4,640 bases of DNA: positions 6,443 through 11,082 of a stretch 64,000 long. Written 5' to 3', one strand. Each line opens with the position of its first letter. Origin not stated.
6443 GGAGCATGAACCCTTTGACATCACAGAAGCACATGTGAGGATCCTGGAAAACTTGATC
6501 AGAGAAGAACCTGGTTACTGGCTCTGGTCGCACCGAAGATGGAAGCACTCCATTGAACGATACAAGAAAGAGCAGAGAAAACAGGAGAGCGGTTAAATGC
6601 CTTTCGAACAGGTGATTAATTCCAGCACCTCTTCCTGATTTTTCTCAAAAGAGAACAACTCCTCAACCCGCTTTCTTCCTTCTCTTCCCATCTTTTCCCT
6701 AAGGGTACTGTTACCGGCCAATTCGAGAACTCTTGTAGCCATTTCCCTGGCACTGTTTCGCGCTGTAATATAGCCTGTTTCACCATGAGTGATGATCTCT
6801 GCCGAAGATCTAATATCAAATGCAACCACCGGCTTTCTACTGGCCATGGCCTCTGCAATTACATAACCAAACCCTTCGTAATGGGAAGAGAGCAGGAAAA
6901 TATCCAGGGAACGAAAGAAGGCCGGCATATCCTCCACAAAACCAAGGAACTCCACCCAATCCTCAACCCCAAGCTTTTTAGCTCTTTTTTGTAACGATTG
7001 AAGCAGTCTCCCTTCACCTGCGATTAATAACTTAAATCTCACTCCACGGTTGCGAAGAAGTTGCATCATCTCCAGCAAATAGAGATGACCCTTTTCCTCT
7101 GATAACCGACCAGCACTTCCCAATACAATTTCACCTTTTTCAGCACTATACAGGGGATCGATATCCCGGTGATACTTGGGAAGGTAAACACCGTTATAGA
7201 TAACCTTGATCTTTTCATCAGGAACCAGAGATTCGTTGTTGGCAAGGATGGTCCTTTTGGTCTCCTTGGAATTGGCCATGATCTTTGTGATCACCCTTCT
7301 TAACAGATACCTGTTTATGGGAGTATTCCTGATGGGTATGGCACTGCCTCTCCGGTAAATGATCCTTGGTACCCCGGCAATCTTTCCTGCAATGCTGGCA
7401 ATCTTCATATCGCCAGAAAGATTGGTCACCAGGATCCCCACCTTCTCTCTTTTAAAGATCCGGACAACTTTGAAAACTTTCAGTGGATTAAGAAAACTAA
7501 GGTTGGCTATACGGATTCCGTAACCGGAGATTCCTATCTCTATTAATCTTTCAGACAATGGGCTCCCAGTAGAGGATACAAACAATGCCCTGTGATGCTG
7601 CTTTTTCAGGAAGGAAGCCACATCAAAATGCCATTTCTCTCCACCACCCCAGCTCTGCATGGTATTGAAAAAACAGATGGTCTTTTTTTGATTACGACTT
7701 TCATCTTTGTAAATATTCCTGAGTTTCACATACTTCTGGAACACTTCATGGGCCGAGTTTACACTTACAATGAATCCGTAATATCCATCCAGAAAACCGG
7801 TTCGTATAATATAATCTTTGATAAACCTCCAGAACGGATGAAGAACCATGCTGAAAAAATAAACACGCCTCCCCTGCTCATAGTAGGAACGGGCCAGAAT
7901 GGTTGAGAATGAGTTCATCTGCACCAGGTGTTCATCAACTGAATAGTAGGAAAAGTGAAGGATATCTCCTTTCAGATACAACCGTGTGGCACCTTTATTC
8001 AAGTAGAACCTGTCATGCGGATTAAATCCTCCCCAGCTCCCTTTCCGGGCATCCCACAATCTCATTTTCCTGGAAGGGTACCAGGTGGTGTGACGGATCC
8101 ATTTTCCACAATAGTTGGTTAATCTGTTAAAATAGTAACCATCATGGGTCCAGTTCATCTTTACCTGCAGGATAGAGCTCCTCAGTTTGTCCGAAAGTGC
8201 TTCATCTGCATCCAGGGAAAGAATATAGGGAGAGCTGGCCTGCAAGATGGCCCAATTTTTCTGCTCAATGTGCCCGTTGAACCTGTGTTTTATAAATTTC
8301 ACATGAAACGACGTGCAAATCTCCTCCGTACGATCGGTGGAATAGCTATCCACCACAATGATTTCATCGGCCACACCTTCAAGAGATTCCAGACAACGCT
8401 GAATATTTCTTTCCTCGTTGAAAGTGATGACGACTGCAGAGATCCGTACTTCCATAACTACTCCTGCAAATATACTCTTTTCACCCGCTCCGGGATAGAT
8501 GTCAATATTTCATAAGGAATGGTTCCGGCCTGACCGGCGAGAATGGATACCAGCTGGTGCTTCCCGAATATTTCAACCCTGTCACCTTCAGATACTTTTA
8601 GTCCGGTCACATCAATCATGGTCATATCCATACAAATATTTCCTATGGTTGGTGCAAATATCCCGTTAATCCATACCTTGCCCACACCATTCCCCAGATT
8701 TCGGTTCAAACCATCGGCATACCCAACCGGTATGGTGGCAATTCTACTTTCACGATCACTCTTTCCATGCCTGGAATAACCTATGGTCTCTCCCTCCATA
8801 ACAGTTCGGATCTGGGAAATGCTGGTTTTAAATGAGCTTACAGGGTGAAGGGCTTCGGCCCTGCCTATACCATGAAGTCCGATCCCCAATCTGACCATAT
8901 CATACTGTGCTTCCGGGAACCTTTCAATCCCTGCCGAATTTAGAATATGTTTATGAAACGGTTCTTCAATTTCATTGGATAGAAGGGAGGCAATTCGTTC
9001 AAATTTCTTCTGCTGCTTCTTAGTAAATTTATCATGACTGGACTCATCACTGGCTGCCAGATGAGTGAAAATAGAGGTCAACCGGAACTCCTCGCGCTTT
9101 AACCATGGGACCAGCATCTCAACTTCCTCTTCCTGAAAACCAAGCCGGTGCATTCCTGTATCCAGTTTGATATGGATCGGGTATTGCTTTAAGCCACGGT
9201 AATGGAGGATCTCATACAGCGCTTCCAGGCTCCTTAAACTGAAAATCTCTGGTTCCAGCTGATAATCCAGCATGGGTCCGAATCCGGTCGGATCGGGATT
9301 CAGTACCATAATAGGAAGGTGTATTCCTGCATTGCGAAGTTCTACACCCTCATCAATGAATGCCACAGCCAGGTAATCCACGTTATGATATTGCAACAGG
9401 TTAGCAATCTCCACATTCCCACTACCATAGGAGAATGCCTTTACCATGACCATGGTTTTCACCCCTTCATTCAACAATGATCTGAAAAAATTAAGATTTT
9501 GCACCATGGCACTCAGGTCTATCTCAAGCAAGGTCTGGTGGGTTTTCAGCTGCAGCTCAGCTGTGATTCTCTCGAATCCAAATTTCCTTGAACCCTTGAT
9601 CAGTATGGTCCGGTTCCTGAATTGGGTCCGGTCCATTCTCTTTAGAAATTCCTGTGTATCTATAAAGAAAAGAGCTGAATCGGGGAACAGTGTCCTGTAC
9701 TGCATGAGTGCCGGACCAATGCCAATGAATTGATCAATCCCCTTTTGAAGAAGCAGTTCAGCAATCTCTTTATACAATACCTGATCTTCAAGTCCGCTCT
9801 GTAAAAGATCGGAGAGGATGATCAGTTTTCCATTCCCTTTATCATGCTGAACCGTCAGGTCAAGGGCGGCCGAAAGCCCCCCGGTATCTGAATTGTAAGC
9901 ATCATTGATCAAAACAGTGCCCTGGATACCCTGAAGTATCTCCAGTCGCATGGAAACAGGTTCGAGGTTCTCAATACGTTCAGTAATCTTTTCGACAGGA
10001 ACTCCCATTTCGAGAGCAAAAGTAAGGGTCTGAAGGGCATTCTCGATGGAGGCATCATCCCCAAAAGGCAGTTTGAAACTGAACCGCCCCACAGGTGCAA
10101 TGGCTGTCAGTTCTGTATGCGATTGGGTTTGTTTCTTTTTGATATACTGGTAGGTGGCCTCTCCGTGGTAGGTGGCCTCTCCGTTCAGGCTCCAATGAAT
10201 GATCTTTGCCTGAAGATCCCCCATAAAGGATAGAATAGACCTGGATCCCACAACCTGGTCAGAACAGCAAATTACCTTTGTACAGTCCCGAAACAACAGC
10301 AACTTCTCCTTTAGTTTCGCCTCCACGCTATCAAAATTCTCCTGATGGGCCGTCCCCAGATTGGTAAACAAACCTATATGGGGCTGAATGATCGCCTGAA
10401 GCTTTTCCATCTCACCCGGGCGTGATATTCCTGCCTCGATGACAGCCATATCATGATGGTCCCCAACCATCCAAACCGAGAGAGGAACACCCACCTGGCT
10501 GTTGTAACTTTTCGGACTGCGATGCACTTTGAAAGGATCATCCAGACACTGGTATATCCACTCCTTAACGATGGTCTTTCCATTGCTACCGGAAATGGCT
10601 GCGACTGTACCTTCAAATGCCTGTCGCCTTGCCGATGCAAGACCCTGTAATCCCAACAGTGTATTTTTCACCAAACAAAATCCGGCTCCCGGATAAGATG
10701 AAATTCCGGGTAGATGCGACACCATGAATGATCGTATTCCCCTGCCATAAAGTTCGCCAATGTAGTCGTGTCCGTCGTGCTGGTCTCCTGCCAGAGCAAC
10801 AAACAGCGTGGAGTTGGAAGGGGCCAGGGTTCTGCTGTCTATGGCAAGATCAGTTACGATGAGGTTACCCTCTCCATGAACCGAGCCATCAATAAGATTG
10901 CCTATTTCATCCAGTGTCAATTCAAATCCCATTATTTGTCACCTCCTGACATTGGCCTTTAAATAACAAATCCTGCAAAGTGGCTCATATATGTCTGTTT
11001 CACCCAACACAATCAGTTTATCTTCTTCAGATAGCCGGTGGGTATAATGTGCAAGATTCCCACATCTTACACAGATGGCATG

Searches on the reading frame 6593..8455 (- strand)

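Call 70: search_protein_families(library=pfam, proteins=[window:6593-8455:-], max_evalue=0.00001)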
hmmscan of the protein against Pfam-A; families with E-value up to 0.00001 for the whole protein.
window:6593-8455:- (620 aa): 4 families
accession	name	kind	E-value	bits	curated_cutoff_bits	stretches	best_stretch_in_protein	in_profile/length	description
PF00534.26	Glycos_transf_1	-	6.1e-41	140.2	26.4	1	439-596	12-172/172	Glycosyl transferases group 1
PF13692.12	Glyco_trans_1_4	-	3.1e-36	125.2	27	1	444-580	3-140/142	Glycosyl transferases group 1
PF00535.33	Glycos_transf_2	-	1.4e-21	77.6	23.3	1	6-146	1-154/168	Glycosyl transferase family 2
PF13439.12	Glyco_transf_4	-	8.2e-12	45.9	28.5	1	269-423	1-166/170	Glycosyltransferase Family 4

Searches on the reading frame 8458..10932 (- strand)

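Call 70: search_protein_families(library=pfam, proteins=[window:8458-10932:-], max_evalue=0.00001)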
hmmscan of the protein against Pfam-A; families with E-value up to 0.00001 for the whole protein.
window:8458-10932:- (824 aa): 3 families
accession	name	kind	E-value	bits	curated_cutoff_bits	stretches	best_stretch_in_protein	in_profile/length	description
PF01168.26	Ala_racemase_N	-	1.5e-53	182.2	24.1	1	471-688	1-217/220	Alanine racemase, N-terminal domain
PF00842.27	Ala_racemase_C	-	5.4e-41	139.6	25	1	698-821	1-127/127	Alanine racemase, C-terminal domain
PF08245.18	Mur_ligase_M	-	1.3e-24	87.7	24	1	113-303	1-197/200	Mur ligase middle domain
